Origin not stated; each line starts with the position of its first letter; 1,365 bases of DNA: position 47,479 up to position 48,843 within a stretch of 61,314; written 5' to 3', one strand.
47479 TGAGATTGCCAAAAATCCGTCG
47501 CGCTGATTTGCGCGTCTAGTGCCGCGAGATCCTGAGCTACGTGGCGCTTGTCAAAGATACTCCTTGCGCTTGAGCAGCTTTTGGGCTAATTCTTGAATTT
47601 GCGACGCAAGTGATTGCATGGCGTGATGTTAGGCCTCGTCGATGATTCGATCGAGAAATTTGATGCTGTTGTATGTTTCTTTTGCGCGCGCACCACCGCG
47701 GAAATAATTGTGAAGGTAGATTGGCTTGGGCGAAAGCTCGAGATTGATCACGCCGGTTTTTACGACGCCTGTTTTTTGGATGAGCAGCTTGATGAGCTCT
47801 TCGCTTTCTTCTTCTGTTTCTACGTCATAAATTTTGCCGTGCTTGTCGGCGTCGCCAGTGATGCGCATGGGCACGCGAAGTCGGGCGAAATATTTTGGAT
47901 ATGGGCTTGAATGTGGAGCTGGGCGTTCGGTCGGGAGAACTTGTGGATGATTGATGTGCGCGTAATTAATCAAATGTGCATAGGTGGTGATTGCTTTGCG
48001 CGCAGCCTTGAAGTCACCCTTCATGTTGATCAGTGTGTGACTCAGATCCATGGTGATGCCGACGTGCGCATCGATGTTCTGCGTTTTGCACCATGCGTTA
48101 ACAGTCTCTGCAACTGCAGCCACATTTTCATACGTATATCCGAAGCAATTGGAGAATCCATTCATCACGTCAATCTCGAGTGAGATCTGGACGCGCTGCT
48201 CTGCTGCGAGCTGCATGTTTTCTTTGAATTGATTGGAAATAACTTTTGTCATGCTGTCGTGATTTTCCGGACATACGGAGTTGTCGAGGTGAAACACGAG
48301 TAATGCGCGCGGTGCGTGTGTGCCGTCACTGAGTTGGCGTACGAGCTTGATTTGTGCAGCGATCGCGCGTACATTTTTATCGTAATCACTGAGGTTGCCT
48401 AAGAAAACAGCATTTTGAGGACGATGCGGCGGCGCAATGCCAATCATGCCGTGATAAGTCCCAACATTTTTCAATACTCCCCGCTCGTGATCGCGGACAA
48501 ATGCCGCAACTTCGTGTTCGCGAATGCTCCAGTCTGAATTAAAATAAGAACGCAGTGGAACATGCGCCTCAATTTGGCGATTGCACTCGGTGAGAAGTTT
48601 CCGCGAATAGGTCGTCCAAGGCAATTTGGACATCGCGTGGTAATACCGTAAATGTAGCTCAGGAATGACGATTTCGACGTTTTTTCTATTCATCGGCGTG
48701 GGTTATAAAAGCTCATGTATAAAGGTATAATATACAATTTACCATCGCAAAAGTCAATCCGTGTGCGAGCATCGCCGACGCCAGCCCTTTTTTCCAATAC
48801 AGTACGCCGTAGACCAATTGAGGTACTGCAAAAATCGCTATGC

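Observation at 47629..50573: An aeRF1/Pelota-like protein, a CPBP protease and an Endo IV-like TIM barrel are packed directly upstream of prfB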

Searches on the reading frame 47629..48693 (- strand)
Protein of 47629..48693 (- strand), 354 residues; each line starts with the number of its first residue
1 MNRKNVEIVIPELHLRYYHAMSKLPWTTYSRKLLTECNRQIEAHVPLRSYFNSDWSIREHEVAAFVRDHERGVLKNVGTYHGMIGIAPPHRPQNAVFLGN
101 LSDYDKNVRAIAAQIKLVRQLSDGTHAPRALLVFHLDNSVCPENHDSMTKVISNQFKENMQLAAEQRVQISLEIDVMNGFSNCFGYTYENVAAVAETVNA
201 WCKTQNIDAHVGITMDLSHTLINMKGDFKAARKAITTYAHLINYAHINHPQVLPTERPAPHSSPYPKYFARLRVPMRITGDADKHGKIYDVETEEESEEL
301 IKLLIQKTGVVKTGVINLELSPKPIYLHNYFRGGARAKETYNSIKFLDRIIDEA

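Call 3: search_protein_families(library=pfam, proteins=[window:47629-48693:-], max_evalue=1)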
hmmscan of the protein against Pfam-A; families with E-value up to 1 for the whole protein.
window:47629-48693:- (354 aa): 1 family
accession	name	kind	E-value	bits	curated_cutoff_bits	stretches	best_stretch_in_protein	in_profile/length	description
PF01261.30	AP_endonuc_2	-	5.2e-06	26.8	31.1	1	103-249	62-187/249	Xylose isomerase-like TIM barrel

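Call 4: search_protein_families(library=ncbifam, proteins=[window:47629-48693:-], max_evalue=1)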
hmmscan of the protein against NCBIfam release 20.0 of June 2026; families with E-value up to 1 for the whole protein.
window:47629-48693:- (354 aa): 3 families
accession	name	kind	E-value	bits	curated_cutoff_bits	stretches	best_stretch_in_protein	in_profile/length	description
NF058613.1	OMPAssmBamADein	equivalog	0.01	13.8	1050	1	140-237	463-556/857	outer membrane protein assembly factor BamA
NF012028.0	PRK15484.1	subfamily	0.018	14.1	618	1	105-161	99-154/380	lipopolysaccharide N-acetylglucosaminyltransferase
TIGR00587.1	nfo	subfamily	0.039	13.2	129.65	1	97-200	72-169/279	deoxyribonuclease IV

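Call 11: search_solved_structures(query=window:47629-48693:-, max_evalue=1)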
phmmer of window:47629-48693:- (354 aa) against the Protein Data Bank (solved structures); distinct sequences matched with E-value up to 1: 0.

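Call 15: find_homologous_proteins(query=window:47629-48693:-, max_evalue=0.01)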
Query window:47629-48693:- (354 aa): 3 proteins with E <= 0.01 among 1929 candidates.
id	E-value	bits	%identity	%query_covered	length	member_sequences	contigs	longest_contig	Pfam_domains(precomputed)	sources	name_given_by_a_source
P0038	4.3e-238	807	99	100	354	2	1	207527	PF01261.31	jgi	-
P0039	4.0e-106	373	48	99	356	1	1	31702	-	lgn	-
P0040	1.2e-34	138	32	92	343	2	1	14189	PF01261.31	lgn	-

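Call 16: find_encoding_contigs(protein=P0039, flank=10000, max_places=4)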
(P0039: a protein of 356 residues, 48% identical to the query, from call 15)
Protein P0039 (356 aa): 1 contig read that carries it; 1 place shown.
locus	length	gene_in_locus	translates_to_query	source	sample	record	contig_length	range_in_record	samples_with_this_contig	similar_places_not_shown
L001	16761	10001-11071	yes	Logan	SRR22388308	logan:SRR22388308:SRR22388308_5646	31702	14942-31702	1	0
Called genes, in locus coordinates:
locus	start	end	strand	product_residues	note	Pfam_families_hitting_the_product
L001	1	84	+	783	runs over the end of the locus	PF13196:DUF4012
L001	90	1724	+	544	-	PF01554:MatE (faint), PF03023:MurJ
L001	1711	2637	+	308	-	PF21088:MS_channel_1st, PF00924:MS_channel_2nd, PF21082:MS_channel_3rd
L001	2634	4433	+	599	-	PF00009:GTP_EFTU, PF00071:Ras (weak), PF03144:GTP_EFTU_D2, PF00679:EFG_C, PF06421:LepA_C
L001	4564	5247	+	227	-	PF03703:bPH_2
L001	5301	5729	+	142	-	PF04977:DivIC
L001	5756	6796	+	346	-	PF13623:SurA_N_2 (weak), PF13624:SurA_N_3, PF13145:Rotamase_2, PF13616:Rotamase_3, PF00639:Rotamase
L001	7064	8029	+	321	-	PF01699:Na_Ca_ex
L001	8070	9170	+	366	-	PF18854:baeRF_family10, PF03464:eRF1_2 (faint), PF18859:acVLRF1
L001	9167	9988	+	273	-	-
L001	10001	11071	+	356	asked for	-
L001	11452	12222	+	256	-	PF03462:PCRF, PF00472:RF-1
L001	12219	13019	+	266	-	PF00005:ABC_tran, PF00931:NB-ARC (faint)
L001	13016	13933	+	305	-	PF18075:FtsX_ECD, PF02687:FtsX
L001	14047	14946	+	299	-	-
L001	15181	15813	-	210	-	PF27226:AF_1845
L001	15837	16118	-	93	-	PF10502:Peptidase_S26 (weak)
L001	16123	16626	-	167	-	PF09055:Sod_Ni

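Call 17: find_encoding_contigs(protein=P0040, flank=10000, max_places=4)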
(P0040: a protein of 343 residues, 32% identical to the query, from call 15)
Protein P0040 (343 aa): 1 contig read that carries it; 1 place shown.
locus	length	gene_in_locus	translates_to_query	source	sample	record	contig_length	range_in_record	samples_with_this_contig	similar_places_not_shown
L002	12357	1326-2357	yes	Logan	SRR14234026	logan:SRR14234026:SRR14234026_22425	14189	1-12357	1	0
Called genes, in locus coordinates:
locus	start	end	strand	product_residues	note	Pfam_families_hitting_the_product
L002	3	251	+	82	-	?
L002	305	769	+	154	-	PF03449:GreA_GreB_N, PF01272:GreA_GreB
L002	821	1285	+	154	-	-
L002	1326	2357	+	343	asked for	PF01261:AP_endonuc_2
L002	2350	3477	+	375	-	PF03462:PCRF, PF00472:RF-1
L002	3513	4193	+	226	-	PF03193:RsgA_GTPase (faint), PF02463:SMC_N, PF00005:ABC_tran, PF13304:AAA_21 (faint)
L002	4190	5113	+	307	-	PF18075:FtsX_ECD, PF02687:FtsX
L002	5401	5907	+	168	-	PF00186:DHFR_1 (weak), PF01872:RibD_C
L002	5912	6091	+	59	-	PF00467:KOW (weak)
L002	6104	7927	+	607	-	PF00122:E1-E2_ATPase, PF00702:Hydrolase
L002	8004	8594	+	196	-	-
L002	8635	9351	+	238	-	PF01479:S4, PF00849:PseudoU_synth_2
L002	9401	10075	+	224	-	-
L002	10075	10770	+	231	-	-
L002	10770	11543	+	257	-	PF01790:LGT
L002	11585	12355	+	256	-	-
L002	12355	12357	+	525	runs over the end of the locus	PF04932:Wzy_C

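Call 18: find_encoding_contigs(protein=P0038, flank=10000, max_places=4)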
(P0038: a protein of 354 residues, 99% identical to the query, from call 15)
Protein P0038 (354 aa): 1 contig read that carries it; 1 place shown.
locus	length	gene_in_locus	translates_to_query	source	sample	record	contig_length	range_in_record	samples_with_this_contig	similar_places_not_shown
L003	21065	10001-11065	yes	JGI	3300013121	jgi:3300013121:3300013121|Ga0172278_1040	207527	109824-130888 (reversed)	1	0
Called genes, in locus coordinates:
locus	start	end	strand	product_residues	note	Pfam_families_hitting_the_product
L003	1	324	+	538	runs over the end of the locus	PF03023:MurJ, PF13440:Polysacc_synt_3, PF01554:MatE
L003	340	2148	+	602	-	PF00009:GTP_EFTU, PF00071:Ras (faint), PF00679:EFG_C, PF06421:LepA_C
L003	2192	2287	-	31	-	-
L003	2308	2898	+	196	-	PF03703:bPH_2 (weak)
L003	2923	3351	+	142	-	PF04977:DivIC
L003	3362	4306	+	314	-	PF13623:SurA_N_2 (faint), PF13624:SurA_N_3 (weak), PF13145:Rotamase_2 (weak), PF13616:Rotamase_3, PF00639:Rotamase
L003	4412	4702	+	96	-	-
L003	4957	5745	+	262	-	-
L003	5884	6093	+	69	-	PF12844:HTH_19, PF13560:HTH_31, PF24250:HVO_2718 (faint), PF13413:HTH_25 (weak), PF13443:HTH_26 (weak), PF01381:HTH_3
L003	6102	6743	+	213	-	PF20563:DUF6773 (weak)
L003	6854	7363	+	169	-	-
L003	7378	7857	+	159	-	PF00293:NUDIX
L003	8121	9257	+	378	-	PF18854:baeRF_family10, PF18856:baeRF_family12 (faint)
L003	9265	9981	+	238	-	-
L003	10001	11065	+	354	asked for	PF01261:AP_endonuc_2 (faint)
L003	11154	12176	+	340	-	PF03462:PCRF, PF00472:RF-1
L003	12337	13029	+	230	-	PF00931:NB-ARC (faint), PF00005:ABC_tran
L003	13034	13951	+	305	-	PF18075:FtsX_ECD, PF02687:FtsX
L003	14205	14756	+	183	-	PF13302:Acetyltransf_3, PF13420:Acetyltransf_4, PF00583:Acetyltransf_1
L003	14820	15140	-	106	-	-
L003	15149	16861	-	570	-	PF00239:Resolvase, PF13408:Zn_ribbon_recom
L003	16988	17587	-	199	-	-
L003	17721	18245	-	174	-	-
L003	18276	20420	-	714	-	PF13155:Toprim_2, PF13662:Toprim_4 (weak)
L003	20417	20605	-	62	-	-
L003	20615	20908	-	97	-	PF18903:DUF5659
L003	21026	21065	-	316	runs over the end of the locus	-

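Call 27: search_solved_structures(query=A2, max_evalue=1, show_alignments=2)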
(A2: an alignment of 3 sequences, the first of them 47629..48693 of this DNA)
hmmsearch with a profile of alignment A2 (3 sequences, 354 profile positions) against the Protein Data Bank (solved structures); distinct sequences matched with E-value up to 1: 0.

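Call 29: find_related_loci(query=A2, collection=genome_contigs, flank=6000)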
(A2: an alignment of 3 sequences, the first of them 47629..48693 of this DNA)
Query A2 (354 aa) in genome_contigs; peptide patterns used: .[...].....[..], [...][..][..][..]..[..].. (x = any residue, [..] = any of these).
63 stretches matched a pattern; 1 encode a relative of the query (tblastn E <= 1e-3); 1 distinct loci.
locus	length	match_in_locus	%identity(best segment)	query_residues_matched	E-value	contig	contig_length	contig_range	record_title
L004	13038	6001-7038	29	4-352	1e-34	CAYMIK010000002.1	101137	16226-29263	MAG TPA_asm: uncultured Candidatus Saccharibacteria bacterium isolate SRP286056_co2_576 genome assembly, contig: NODE_19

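Call 32: search_protein_families(library=pfam, proteins=[L001:9167-9988:+, L002:821-1285:+, L004:5522-5983:+, L004:5965-7044:+, L001:8070-9170:+, L001:10001-11071:+, L002:1326-2357:+], max_evalue=1)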
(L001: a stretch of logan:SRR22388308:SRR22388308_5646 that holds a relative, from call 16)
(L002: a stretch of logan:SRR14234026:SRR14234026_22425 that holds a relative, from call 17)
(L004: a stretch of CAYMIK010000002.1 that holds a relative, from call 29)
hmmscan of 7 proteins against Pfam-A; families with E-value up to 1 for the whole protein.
L001:9167-9988:+ (273 aa): 1 family
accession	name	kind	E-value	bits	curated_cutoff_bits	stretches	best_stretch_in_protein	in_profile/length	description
PF14991.11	MLANA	-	0.081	13.6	27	1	44-105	27-84/117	Protein melan-A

L002:821-1285:+ (154 aa): 4 families
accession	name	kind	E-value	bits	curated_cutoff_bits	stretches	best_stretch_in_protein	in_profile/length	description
PF04981.18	NMD3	-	0.0025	17.8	24.9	1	48-138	131-220/243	NMD3 family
PF17026.10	zf-RRPl_C4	-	0.011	16.4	28.9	1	11-60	13-64/108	Putative ribonucleoprotein zinc-finger pf C4 type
PF13408.12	Zn_ribbon_recom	-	0.14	13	25.3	1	12-58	1-36/58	Recombinase zinc beta ribbon domain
PF00641.23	Zn_ribbon_RanBP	-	0.2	11.4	27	0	13-25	15-27/30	Zn-finger in Ran binding protein and others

L004:5522-5983:+ (153 aa): 6 families
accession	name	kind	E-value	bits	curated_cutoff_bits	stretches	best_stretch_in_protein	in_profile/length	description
PF04981.18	NMD3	-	6.5e-05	23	24.9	1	48-136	131-218/243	NMD3 family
PF21555.2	CCC_C_1st_pro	-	0.017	15.3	27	1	55-114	13-75/128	Prokaryotic cation-chloride cotransporter, C-terminal domain, 1st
PF20020.4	DUF6431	-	0.023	15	26.6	1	19-65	1-49/82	Domain of unknown function (DUF6431)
PF01363.27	FYVE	-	0.056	14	27.8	1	15-57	23-64/67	FYVE zinc finger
PF09947.15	DUF2180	-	0.081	13.5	22.2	0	42-57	50-65/68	Uncharacterized protein conserved in archaea (DUF2180)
PF14803.11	Zn_ribbon_Nudix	-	0.13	12.6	25.6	1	11-25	17-31/34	Nudix N-terminal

L004:5965-7044:+ (359 aa): 2 families
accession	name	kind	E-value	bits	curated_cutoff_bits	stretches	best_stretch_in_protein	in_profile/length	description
PF01261.30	AP_endonuc_2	-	4.4e-10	40.1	31.1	1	99-252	51-186/249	Xylose isomerase-like TIM barrel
PF02214.28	BTB_2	-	0.099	13.4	21.4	1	142-168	36-63/94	BTB/POZ domain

L001:8070-9170:+ (366 aa): 13 families
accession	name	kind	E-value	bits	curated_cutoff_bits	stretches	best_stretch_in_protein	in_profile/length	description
PF18854.6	baeRF_family10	-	3.7e-20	73.1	27.1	1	107-229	2-127/143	Bacterial archaeo-eukaryotic release factor family 10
PF18859.6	acVLRF1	-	1.1e-07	32.6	27.1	1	125-209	6-89/130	Actinobacteria/chloroflexi VLRF1 release factor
PF03464.20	eRF1_2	-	2.3e-07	31.6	27.1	1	124-277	5-127/133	eRF1 domain 2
PF18844.6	baeRF_family2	-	2.9e-05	24.7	26.9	1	152-219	34-101/149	Bacterial archaeo-eukaryotic release factor family 2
PF18846.6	baeRF_family5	-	0.0097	16.5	27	1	151-222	44-115/132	Bacterial archaeo-eukaryotic release factor family 5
PF03465.20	eRF1_3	-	0.02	15.8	25.8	1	254-348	10-83/106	eRF1 domain 3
PF07191.17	Zn_ribbon_6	-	0.025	15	25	1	292-326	13-43/67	Double zinc ribbon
PF10116.14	Host_attach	-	0.038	15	26.7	1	145-235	38-132/138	Protein required for attachment to host cells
PF00480.26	ROK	-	0.048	13.6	22.9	1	177-230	218-271/294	ROK family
PF06093.19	Spt4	-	0.14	12.8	25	1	298-324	4-29/77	Spt4/RpoE2 zinc finger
PF11932.13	DUF3450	-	0.16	11.7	32.6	1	17-67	54-105/241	Protein of unknown function (DUF3450)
PF18856.6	baeRF_family12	-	0.17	12.9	27.7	1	150-229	44-126/138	Bacterial archaeo-eukaryotic release factor family 12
PF03652.20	RuvX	-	0.19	12.5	29.2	1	179-258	37-117/134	Holliday junction resolvase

L001:10001-11071:+ (356 aa): 1 family
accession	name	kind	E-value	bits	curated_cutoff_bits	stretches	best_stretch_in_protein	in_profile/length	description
PF04437.19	RINT1_TIP1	-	0.038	13.3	30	1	136-241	172-278/514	RINT-1/TIP-1 family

L002:1326-2357:+ (343 aa): 1 family
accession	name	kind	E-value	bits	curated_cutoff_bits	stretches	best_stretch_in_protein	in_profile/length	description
PF01261.30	AP_endonuc_2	-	1.3e-07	32.1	31.1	1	54-236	34-186/249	Xylose isomerase-like TIM barrel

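Call 35: find_related_loci(query=A4, collection=metagenome_contigs, flank=6000)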
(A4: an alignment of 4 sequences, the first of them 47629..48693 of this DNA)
Query A4 (354 aa) in metagenome_contigs; peptide patterns used: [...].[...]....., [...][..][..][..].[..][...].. (x = any residue, [..] = any of these).
207 stretches matched a pattern, but none encodes a relative of the query by tblastn (E <= 1e-3).

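Call 48: search_protein_representatives(alignment_id=A2)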
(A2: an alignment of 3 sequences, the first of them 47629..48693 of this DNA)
Query: 3 sequences, 354 profile positions. Proteins with E-value up to 0.001 (for the whole library): 45; up to 1e-10: 24; up to 1e-30: 7. The best 45 are listed.
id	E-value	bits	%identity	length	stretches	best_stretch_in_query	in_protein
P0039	5.7e-191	650.4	-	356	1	1-352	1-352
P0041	4.7e-132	456.6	-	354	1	1-352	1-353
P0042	5.3e-60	219.6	-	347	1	7-352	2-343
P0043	1.3e-55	205.1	-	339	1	25-352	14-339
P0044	3.1e-38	148.0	-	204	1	14-200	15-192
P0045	3.1e-38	148.0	-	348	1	7-353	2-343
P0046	5.9e-32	127.3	-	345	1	4-352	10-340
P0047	3.8e-30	121.4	-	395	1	40-352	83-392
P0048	8.4e-25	103.8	-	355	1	33-351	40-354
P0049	3.6e-24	101.7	-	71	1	285-353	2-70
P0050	4.5e-24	101.4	-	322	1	47-350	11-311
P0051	5.7e-19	84.6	-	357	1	25-348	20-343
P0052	1.3e-16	76.9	-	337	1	34-261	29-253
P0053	3.2e-16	75.6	-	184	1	185-352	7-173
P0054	3.6e-15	72.1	-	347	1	1-323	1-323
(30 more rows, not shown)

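Call 50: search_protein_families(library=pfam, alignment_id=A6, max_evalue=0.01)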
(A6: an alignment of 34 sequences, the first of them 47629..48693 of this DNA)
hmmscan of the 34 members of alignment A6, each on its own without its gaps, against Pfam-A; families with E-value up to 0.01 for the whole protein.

A. member 1, window:47629-48693:- (354 aa): 1 family
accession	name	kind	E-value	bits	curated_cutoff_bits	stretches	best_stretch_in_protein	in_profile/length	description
PF01261.30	AP_endonuc_2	-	5.2e-06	26.8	31.1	1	103-249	62-187/249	Xylose isomerase-like TIM barrel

B. families by the number of members that match (of 34 scanned): 2 families
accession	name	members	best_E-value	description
PF01261.30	AP_endonuc_2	33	7e-25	Xylose isomerase-like TIM barrel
PF20784.2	DUF5575_C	1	0.0059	DUF5575 C-terminal domain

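Call 51: search_solved_structures(query=A6, max_evalue=1, show_alignments=2)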
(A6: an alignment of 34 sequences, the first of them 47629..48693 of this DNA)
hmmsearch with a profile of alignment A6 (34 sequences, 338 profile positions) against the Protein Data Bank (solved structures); distinct sequences matched with E-value up to 1: 35.
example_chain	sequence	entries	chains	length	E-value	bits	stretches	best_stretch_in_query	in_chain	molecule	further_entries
3wqo_A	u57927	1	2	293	2.1e-18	69.8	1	95-239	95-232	Uncharacterized protein MJ1311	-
8edd_A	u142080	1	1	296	9.6e-15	57.8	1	92-241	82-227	Probable endonuclease 4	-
8axy_A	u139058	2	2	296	1.4e-14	57.2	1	92-241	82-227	Probable endonuclease 4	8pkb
3aal_A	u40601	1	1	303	7.4e-14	54.8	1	64-204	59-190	Probable endonuclease 4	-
2x7v_A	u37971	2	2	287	4.8e-13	52.2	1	72-201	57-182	PROBABLE ENDONUCLEASE 4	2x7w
4hno_A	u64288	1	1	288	4.9e-13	52.2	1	72-201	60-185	Probable endonuclease 4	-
1xp3_A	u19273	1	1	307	5.5e-11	45.4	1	92-204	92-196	endonuclease IV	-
10nh_A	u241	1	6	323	9.3e-09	38.1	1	119-219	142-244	Apurinic endonuclease (APN1)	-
1qtw_A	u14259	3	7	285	2.5e-08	36.7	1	63-203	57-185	ENDONUCLEASE IV | Endonuclease 4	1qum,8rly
2nqh_A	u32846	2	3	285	2.5e-08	36.7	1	63-203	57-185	Endonuclease 4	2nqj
4k1g_A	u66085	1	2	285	3e-08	36.4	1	76-203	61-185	Endonuclease 4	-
2nq9_A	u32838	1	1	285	5.4e-08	35.6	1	101-203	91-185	Endonuclease 4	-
8z1i_A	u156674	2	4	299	3.2e-06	29.7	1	125-219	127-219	Art22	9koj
8xix_A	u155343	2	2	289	5e-06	29.1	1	130-236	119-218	D-tagatose 3-epimerase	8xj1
8xiv_A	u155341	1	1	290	5.1e-06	29.1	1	130-236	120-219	D-tagatose 3-epimerase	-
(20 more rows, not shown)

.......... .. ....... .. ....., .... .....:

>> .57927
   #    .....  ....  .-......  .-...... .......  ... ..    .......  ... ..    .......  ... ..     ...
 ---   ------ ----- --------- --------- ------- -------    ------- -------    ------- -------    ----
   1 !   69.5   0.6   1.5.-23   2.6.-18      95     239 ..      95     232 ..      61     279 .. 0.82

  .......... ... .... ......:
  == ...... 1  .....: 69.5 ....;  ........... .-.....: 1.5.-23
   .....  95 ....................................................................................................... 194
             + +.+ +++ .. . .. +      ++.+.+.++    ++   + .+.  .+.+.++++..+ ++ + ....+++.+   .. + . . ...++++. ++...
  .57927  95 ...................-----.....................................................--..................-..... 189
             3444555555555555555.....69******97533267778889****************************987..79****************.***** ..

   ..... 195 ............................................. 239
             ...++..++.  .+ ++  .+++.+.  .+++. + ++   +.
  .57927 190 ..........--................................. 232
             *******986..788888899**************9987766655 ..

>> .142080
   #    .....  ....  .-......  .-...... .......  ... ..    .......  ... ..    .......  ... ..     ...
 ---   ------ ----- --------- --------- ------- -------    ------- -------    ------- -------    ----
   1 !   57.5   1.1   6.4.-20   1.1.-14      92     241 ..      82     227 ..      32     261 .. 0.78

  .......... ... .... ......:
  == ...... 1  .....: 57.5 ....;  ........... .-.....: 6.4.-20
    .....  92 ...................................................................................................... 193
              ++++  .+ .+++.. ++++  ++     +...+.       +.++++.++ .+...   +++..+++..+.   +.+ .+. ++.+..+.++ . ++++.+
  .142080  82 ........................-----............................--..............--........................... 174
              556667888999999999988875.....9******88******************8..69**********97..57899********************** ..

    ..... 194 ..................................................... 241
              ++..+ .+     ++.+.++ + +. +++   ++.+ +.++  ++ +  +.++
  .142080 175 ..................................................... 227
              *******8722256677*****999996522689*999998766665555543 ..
